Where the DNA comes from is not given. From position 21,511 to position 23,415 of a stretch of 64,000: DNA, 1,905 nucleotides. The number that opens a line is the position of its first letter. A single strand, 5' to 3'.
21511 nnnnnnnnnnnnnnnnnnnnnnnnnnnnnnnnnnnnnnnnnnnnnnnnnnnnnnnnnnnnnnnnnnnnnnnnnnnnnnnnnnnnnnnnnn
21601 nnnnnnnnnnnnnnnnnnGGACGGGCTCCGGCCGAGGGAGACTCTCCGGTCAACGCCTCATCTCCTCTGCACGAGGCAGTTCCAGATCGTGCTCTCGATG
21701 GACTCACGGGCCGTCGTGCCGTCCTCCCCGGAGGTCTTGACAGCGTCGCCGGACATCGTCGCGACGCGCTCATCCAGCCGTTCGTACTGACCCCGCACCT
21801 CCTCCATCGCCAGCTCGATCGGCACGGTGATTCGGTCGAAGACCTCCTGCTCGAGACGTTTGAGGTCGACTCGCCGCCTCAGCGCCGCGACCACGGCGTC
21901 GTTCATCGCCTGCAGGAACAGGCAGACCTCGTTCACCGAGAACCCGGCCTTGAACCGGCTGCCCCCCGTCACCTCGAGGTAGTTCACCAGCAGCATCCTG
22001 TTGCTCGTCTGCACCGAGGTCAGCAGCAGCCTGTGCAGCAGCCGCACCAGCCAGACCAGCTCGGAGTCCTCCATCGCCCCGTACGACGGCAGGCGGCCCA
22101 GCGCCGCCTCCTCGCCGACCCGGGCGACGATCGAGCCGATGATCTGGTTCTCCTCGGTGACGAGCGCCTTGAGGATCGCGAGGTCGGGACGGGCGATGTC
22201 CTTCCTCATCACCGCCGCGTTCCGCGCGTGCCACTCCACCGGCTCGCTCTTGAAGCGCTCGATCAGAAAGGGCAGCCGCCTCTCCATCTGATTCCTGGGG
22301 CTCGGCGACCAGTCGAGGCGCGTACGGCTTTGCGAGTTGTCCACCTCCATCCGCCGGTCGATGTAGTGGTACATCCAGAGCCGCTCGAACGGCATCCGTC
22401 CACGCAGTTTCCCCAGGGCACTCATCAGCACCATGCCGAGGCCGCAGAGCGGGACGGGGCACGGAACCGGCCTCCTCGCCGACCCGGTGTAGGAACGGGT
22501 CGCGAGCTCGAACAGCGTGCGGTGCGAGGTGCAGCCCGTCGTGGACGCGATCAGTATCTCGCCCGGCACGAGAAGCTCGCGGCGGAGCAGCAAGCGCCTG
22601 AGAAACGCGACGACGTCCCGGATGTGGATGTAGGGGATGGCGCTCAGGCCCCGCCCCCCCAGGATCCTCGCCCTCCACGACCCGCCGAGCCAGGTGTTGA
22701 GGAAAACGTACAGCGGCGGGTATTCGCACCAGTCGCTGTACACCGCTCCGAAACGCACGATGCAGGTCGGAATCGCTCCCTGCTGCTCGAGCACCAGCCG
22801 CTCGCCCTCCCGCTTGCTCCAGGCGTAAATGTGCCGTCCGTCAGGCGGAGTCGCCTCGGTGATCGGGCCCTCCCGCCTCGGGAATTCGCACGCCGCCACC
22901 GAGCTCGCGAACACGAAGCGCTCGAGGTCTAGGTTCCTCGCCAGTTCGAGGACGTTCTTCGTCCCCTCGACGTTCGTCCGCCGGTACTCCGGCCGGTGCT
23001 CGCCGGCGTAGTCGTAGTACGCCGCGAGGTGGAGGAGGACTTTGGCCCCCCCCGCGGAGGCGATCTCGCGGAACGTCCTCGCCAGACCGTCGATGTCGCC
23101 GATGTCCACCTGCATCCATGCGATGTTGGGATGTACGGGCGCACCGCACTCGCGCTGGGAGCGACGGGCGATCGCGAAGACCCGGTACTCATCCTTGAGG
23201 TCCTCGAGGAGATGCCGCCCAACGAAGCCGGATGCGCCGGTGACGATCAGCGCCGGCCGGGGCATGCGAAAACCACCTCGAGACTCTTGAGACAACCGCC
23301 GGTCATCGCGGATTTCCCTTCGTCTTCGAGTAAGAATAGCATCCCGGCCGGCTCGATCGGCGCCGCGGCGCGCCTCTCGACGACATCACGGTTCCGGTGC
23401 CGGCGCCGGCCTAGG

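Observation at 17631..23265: Mirror-image pair of SDR-plus-helical-domain paralogues bracketing a response regulator and a Cache histidine kinase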

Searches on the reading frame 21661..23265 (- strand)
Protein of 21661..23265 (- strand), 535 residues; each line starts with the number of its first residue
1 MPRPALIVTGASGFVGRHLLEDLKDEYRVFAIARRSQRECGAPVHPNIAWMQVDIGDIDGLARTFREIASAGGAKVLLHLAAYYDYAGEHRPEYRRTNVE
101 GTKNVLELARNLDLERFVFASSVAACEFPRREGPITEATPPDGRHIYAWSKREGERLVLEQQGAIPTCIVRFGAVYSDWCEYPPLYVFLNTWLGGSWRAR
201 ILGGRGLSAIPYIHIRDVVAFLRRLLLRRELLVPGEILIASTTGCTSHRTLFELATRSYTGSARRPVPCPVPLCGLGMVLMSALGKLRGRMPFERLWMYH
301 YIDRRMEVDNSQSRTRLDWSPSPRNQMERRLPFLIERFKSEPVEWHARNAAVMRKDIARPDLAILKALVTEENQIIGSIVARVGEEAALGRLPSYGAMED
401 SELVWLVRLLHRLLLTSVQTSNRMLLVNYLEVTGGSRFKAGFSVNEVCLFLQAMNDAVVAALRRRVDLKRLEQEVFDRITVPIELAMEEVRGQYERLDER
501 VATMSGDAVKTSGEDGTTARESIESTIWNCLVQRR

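Call 4: search_protein_families(library=pfam, proteins=[window:21661-23265:-], max_evalue=0.1)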
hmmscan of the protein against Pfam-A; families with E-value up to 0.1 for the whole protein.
window:21661-23265:- (535 aa): 8 families
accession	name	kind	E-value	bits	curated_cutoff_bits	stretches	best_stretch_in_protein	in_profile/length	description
PF01370.27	Epimerase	-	2.6e-28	99.5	20.9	1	7-234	2-233/240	NAD dependent epimerase/dehydratase family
PF01073.25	3Beta_HSD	-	2.1e-17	63.5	22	1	7-178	1-184/280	3-beta hydroxysteroid dehydrogenase/isomerase family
PF07993.18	NAD_binding_4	-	4.6e-17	62.5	20.1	2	73-177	88-209/258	Male sterility protein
PF16363.11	GDP_Man_Dehyd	-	8.6e-14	52.2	27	1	7-160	1-166/332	GDP-mannose 4,6 dehydratase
PF04321.23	RmlD_sub_bind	-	5.8e-12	45.7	27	1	6-178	3-154/287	RmlD substrate binding domain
PF13460.12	NAD_binding_10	-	2.1e-09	38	27.2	1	10-175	1-146/184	NAD(P)H-binding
PF02719.21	Polysacc_synt_2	-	1.9e-05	24.4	20.2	1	7-126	2-132/293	Polysaccharide biosynthesis protein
PF08659.16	KR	-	0.0072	16.7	22.6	1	7-126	4-140/180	KR domain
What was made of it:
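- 21658..23265 (-): P2: SDR-globin protein of the P2 lineage (535 aa). SDR domain 22291-23265. Globin-like domain plus the lineage-specific C-terminal tail (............; consensus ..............) 21661-22290. Pfam Epimerase E 2.6e-28 (call 4).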

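Call 5: search_protein_families(library=ncbifam, proteins=[window:21661-23265:-], max_evalue=0.01)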
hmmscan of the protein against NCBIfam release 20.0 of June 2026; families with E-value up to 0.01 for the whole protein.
window:21661-23265:- (535 aa): 24 families
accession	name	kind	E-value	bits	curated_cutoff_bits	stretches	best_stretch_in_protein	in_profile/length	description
TIGR03466.1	HpnA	hypoth_equivalog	5.8e-17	61.6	367.65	1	7-160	4-154/327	hopanoid-associated sugar epimerase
NF005539.0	PRK07201.1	equivalog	8.3e-15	54.5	549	1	7-171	4-173/657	SDR family oxidoreductase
TIGR01746.1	Thioester-redct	subfamily_domain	9.1e-15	54.7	213.35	2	76-178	91-198/371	thioester reductase domain-containing protein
TIGR04180.1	EDH_00030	hypoth_equivalog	1.1e-12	47.7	475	1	7-171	2-171/297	NAD-dependent 4,6-dehydratase LegB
TIGR01777.1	yfcH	hypoth_equivalog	3.5e-11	43.2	207.35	1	7-231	2-216/292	TIGR01777 family oxidoreductase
NF042423.1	oxyalk_red_Shew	equivalog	8.8e-11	41.4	580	1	6-163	11-161/331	2-alkyl-3-oxoalkanoate reductase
TIGR01179.1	galE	equivalog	1.3e-10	40.7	262.3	1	6-171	2-172/332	UDP-glucose 4-epimerase GalE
TIGR01214.1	rmlD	equivalog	2.3e-10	40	224.05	1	6-178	2-153/285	dTDP-4-dehydrorhamnose reductase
NF042422.1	oxyalk_red_OleD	equivalog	6.2e-10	39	580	1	6-163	3-155/329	2-alkyl-3-oxoalkanoate reductase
NF041293.1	G6PDh_Azf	equivalog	2e-09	37.3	400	1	6-125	5-118/252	NAD-dependent glucose-6-phosphate dehydrogenase Azf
NF043036.1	ErythonDh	equivalog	2.1e-07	30.5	325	1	6-154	3-156/321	D-erythronate dehydrogenase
NF058621.1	DiazavRedAvaA7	equivalog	3e-06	27.1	400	1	6-185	3-181/304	3-diazoavenalumate denitrifying reductase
NF050030.1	thlkprotThyD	equivalog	1e-05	24.9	400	1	7-231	4-225/305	thylakoid membrane protein ThyD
NF006073.0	PRK08219.1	equivalog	1.1e-05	25.2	218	1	3-84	3-82/227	SDR family oxidoreductase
TIGR02197.1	heptose_epim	equivalog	1.5e-05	24.4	274.6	1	6-161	1-152/316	ADP-glyceromanno-heptose 6-epimerase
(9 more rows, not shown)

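Call 20: find_homologous_proteins(query=window:21661-23265:-, max_evalue=0.00001)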
Query window:21661-23265:- (535 aa): 1239 proteins with E <= 0.00001 among 8000 candidates; the best 120 are listed.
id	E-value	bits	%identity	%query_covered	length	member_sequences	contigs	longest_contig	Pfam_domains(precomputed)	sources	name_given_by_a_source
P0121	0.0e+0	1204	99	100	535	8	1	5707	PF04321.24,PF16363.12,PF01073.26,PF07993.19,PF13460.13,PF01370.28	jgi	jgi:nucleoside-diphosphate-sugar epimerase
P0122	0.0e+0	1089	89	100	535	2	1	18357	PF04321.24,PF16363.12,PF01073.26,PF07993.19,PF13460.13,PF01370.28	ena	-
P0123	0.0e+0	1050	85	100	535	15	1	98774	PF04321.24,PF16363.12,PF01073.26,PF07993.19,PF13460.13,PF01370.28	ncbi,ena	-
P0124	3.8e-291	984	81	100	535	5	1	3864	PF04321.24,PF16363.12,PF01073.26,PF07993.19,PF13460.13,PF01370.28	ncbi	-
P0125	6.0e-266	901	72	100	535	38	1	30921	PF04321.24,PF16363.12,PF01073.26,PF07993.19,PF13460.13,PF01370.28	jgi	jgi:nucleoside-diphosphate-sugar epimerase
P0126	1.1e-264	897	73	100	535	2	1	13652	PF04321.24,PF16363.12,PF01073.26,PF07993.19,PF13460.13,PF01370.28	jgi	jgi:nucleoside-diphosphate-sugar epimerase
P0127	1.1e-264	897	73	100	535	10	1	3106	PF04321.24,PF16363.12,PF01073.26,PF07993.19,PF13460.13,PF01370.28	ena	-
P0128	1.6e-257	873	70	100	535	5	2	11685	PF04321.24,PF16363.12,PF01073.26,PF07993.19,PF13460.13,PF01370.28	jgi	jgi:nucleoside-diphosphate-sugar epimerase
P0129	2.8e-253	859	70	100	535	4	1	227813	PF04321.24,PF16363.12,PF01073.26,PF07993.19,PF13460.13,PF01370.28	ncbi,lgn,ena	-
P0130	5.4e-253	858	69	100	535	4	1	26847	PF04321.24,PF16363.12,PF01073.26,PF07993.19,PF13460.13,PF01370.28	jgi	jgi:nucleoside-diphosphate-sugar epimerase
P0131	2.8e-252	856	70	100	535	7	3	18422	PF04321.24,PF16363.12,PF01073.26,PF07993.19,PF13460.13,PF01370.28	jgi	jgi:nucleoside-diphosphate-sugar epimerase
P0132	1.1e-227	775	62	100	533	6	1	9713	PF04321.24,PF16363.12,PF02719.22,PF01073.26,PF07993.19,PF13460.13,PF01370.28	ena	-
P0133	3.3e-224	763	61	100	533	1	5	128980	PF04321.24,PF16363.12,PF02719.22,PF01073.26,PF07993.19,PF13460.13,PF01370.28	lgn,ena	-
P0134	6.9e-215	733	61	100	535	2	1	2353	PF04321.24,PF16363.12,PF01073.26,PF07993.19,PF13460.13,PF01370.28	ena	-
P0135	8.4e-215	732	61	100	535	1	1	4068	PF08659.17,PF04321.24,PF16363.12,PF01073.26,PF07993.19,PF13460.13,PF01370.28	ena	-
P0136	3.3e-212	724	60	100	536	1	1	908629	PF04321.24,PF16363.12,PF01073.26,PF07993.19,PF13460.13,PF01370.28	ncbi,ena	-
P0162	1.2e-195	669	55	100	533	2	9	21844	PF04321.24,PF16363.12,PF01073.26,PF07993.19,PF13460.13,PF01370.28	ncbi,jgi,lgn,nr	ncbi:MAG: NAD(P)-dependent oxidoreductase [Candidatus Eisenbacteria bacterium]|nr:NAD(P)-dependent o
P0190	2.7e-185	635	52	99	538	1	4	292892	PF04321.24,PF16363.12,PF01073.26,PF07993.19,PF13460.13,PF01370.28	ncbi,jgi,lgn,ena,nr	ncbi:MAG TPA: NAD(P)-dependent oxidoreductase [Acidobacteriota bacterium]|nr:NAD(P)-dependent oxidor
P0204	6.5e-181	621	52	99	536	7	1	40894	PF04321.24,PF16363.12,PF01073.26,PF07993.19,PF13460.13,PF01370.28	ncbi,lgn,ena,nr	ncbi:MAG: NAD(P)-dependent oxidoreductase [candidate division Zixibacteria bacterium]|nr:NAD(P)-depe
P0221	4.6e-172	591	47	99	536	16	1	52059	PF08659.17,PF04321.24,PF16363.12,PF02719.22,PF01073.26,PF07993.19,PF13460.13,PF01370.28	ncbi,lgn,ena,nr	ncbi:MAG: NAD(P)-dependent oxidoreductase [Calditrichia bacterium]|nr:NAD(P)-dependent oxidoreductas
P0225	7.4e-170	584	49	100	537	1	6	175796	PF04321.24,PF16363.12,PF02719.22,PF01073.26,PF07993.19,PF13460.13,PF01370.28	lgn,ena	-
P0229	3.0e-169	582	47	99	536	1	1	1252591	PF04321.24,PF16363.12,PF02719.22,PF01073.26,PF07993.19,PF13460.13,PF01370.28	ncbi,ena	-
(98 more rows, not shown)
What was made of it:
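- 21658..23265 (-): Own orthologue group of about 535 aa (call 20).
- Checked: However, 535-aa orthologues, including a 99%-identical one, support the ATG at 23265 (call 20).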

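Call 21: find_encoding_contigs(protein=P0136, flank=8000, max_places=2)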
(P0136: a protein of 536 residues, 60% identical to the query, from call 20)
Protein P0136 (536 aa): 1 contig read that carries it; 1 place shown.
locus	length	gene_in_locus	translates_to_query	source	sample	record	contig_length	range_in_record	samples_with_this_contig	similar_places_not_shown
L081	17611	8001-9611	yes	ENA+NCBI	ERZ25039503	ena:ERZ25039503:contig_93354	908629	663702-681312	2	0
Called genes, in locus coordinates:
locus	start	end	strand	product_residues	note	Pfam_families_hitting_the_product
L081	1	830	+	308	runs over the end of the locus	PF01058:Oxidored_q6, PF14720:NiFe_hyd_SSU_C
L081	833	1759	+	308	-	PF12797:Fer4_2 (faint), PF00037:Fer4 (faint), PF12837:Fer4_6 (faint), PF12838:Fer4_7 (faint), PF13187:Fer4_9 (faint), PF13237:Fer4_10 (faint), PF13247:Fer4_11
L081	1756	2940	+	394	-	PF03916:NrfD (weak)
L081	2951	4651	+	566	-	PF27537:HoxH, PF00374:NiFeSe_Hases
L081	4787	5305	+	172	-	PF01750:HycI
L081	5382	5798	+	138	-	-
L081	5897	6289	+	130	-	-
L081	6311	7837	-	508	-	PF01073:3Beta_HSD, PF01370:Epimerase, PF04321:RmlD_sub_bind, PF13460:NAD_binding_10, PF16363:GDP_Man_Dehyd, PF07993:NAD_binding_4 (weak)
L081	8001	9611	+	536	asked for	PF01073:3Beta_HSD, PF01370:Epimerase, PF04321:RmlD_sub_bind, PF13460:NAD_binding_10, PF16363:GDP_Man_Dehyd, PF07993:NAD_binding_4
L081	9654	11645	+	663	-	PF17201:Cache_3-Cache_2, PF17202:sCache_3_3, PF17203:sCache_3_2 (weak), PF00672:HAMP, PF00512:HisKA, PF02518:HATPase_c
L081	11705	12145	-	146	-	PF00072:Response_reg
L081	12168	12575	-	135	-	PF00355:Rieske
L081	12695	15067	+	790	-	PF00708:Acylphosphatase, PF07503:zf-HYPF, PF01300:Sua5_yciO_yrdC, PF17788:HypF_C, PF22521:HypF_C_2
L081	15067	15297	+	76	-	PF01455:HupF_HypC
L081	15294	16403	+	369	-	PF01924:HypD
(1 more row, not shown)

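Call 22: find_encoding_contigs(protein=P0229, flank=8000, max_places=2)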
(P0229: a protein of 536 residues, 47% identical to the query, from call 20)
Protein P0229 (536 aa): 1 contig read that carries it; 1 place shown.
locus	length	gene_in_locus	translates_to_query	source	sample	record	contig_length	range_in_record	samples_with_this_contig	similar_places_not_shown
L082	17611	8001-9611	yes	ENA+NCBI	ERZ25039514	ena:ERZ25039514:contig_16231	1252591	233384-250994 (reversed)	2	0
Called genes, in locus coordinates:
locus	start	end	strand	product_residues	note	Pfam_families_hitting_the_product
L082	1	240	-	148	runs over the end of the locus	PF05635:23S_rRNA_IVP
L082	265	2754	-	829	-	PF00873:ACR_tran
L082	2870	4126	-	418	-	PF00873:ACR_tran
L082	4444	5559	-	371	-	PF00364:Biotin_lipoyl (faint), PF25917:BSH_RND, PF25919:BSH_CusB, PF25973:BSH_CzcB, PF25984:BSH_YknX (weak), PF25954:Beta-barrel_RND_2, PF25989:YknX_C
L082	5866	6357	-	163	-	PF03266:NTPase_1 (weak)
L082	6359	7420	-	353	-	-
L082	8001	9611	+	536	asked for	PF01073:3Beta_HSD, PF01370:Epimerase, PF02719:Polysacc_synt_2 (faint), PF04321:RmlD_sub_bind, PF07993:NAD_binding_4, PF13460:NAD_binding_10, PF16363:GDP_Man_Dehyd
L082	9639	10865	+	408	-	PF17203:sCache_3_2 (faint), PF17201:Cache_3-Cache_2, PF17202:sCache_3_3, PF00672:HAMP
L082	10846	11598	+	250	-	PF00512:HisKA, PF02518:HATPase_c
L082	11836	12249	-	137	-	PF00072:Response_reg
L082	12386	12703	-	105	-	PF03795:YCII (weak)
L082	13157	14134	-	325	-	PF08240:ADH_N, PF00107:ADH_zinc_N, PF13602:ADH_zinc_N_2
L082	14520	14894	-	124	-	PF01402:RHH_1 (weak), PF23434:DUF7120 (weak), PF08753:NikR_C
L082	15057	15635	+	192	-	PF22381:Staph_reg_Sar_Rot (faint), PF01047:MarR, PF12802:MarR_2, PF13601:HTH_34 (weak)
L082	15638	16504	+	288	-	PF01058:Oxidored_q6, PF14720:NiFe_hyd_SSU_C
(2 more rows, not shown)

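Call 23: find_encoding_contigs(protein=P0204, flank=8000, max_places=2)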
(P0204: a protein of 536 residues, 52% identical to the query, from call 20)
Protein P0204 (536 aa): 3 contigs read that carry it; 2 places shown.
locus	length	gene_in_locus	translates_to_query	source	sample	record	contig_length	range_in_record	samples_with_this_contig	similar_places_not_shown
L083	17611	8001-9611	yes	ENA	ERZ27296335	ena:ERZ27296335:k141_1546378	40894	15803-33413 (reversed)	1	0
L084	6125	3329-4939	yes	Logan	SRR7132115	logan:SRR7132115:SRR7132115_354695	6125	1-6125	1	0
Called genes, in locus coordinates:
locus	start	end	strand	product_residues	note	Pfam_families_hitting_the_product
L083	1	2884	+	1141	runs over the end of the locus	PF17757:UvrB_inter, PF02559:CarD_TRCF_RID, PF00270:DEAD, PF04851:ResIII, PF00271:Helicase_C, PF03461:TRCF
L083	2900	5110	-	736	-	-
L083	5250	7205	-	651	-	-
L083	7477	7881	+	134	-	-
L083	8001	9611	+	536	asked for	PF01073:3Beta_HSD, PF01370:Epimerase, PF04321:RmlD_sub_bind, PF13460:NAD_binding_10 (weak), PF16363:GDP_Man_Dehyd, PF07993:NAD_binding_4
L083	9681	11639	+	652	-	PF17201:Cache_3-Cache_2, PF17202:sCache_3_3, PF17203:sCache_3_2 (weak), PF00672:HAMP, PF00512:HisKA, PF02518:HATPase_c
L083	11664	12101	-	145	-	PF00072:Response_reg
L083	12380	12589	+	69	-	-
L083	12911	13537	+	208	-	-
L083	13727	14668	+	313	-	PF13487:HD_5, PF01966:HD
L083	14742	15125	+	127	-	PF01042:Ribonuc_L-PSP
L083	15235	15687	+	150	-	PF25471:TM_PetC (weak), PF00355:Rieske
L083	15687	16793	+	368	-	PF00033:Cytochrome_B, PF13631:Cytochrom_B_N_2, PF00032:Cytochrom_B_C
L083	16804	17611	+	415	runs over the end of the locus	PF02085:Cytochrom_CIII (faint), PF09699:Paired_CXXCH_1 (faint), PF14522:Cytochrome_C7 (faint), PF14537:Cytochrom_c3_2 (weak)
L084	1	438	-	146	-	?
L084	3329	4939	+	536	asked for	PF01073:3Beta_HSD, PF01370:Epimerase, PF04321:RmlD_sub_bind, PF13460:NAD_binding_10 (weak), PF16363:GDP_Man_Dehyd, PF07993:NAD_binding_4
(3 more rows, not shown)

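Call 24: find_encoding_contigs(protein=P0190, flank=8000, max_places=1)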
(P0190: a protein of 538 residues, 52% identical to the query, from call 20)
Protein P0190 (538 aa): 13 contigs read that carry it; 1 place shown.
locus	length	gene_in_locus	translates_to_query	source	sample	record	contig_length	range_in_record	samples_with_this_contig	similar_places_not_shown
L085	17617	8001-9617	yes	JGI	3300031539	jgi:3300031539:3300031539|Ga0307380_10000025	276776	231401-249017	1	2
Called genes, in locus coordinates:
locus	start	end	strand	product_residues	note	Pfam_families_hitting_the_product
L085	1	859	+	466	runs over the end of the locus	PF01235:Na_Ala_symp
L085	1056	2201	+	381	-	PF04055:Radical_SAM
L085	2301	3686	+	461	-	PF00753:Lactamase_B, PF12706:Lactamase_B_2 (weak), PF16661:Lactamase_B_6, PF10996:Beta-Casp, PF07521:RMMBL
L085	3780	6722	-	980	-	PF00989:PAS, PF13188:PAS_8, PF08447:PAS_3, PF00989:PAS, PF08448:PAS_4, PF13426:PAS_9, PF08447:PAS_3, PF00512:HisKA, +6 more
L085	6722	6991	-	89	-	-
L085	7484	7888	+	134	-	-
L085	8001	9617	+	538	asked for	PF01073:3Beta_HSD, PF01370:Epimerase, PF04321:RmlD_sub_bind, PF07993:NAD_binding_4, PF13460:NAD_binding_10 (weak), PF16363:GDP_Man_Dehyd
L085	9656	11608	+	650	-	PF17201:Cache_3-Cache_2, PF17202:sCache_3_3, PF17203:sCache_3_2 (weak), PF00672:HAMP, PF00512:HisKA, PF02518:HATPase_c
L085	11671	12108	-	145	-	PF00072:Response_reg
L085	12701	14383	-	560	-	PF12796:Ank_2, PF13637:Ank_4, PF00023:Ank, PF13857:Ank_5 (weak), PF00023:Ank, PF12796:Ank_2, PF13637:Ank_4 (weak), PF12796:Ank_2, +4 more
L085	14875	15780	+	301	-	PF07676:PD40 (faint)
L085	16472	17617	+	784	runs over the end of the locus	PF19313:DUF5916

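Call 25: find_encoding_contigs(protein=P0221, flank=8000, max_places=1)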
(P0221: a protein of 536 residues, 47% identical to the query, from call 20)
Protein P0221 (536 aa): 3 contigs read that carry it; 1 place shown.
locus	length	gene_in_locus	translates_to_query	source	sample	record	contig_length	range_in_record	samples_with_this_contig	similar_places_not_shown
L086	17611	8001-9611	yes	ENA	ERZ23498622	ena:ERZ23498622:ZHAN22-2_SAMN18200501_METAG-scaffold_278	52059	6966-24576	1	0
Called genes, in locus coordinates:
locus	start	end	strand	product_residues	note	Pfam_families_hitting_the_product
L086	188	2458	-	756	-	PF04879:Molybdop_Fe4S4, PF00384:Molybdopterin, PF01568:Molydop_binding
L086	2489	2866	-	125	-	PF14522:Cytochrome_C7 (faint), PF14537:Cytochrom_c3_2 (faint)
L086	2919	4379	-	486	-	PF13372:Alginate_exp (weak)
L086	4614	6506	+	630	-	PF11845:Tll0287-like, PF00672:HAMP, PF00512:HisKA, PF02518:HATPase_c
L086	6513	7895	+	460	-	PF00072:Response_reg, PF00158:Sigma54_activat, PF14532:Sigma54_activ_2, PF00004:AAA (faint), PF07724:AAA_2 (weak), PF07728:AAA_5, PF25601:AAA_lid_14, PF02954:HTH_8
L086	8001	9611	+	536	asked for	PF01073:3Beta_HSD, PF01370:Epimerase, PF02719:Polysacc_synt_2 (weak), PF04321:RmlD_sub_bind, PF07993:NAD_binding_4, PF08659:KR (faint), PF13460:NAD_binding_10, PF16363:GDP_Man_Dehyd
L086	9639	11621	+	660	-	PF17201:Cache_3-Cache_2, PF17202:sCache_3_3, PF17203:sCache_3_2 (weak), PF00672:HAMP, PF00512:HisKA, PF02518:HATPase_c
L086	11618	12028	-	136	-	PF00072:Response_reg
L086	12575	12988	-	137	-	PF01402:RHH_1 (weak), PF08753:NikR_C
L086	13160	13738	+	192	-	PF12840:HTH_20 (weak), PF01022:HTH_5 (weak), PF01047:MarR, PF08279:HTH_11 (weak), PF12802:MarR_2, PF13412:HTH_24 (weak), PF13463:HTH_27 (faint)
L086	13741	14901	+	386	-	PF01058:Oxidored_q6, PF14720:NiFe_hyd_SSU_C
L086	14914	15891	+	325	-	PF13187:Fer4_9 (faint), PF12838:Fer4_7 (faint), PF13247:Fer4_11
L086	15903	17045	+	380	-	-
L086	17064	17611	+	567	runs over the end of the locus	PF27537:HoxH, PF00374:NiFeSe_Hases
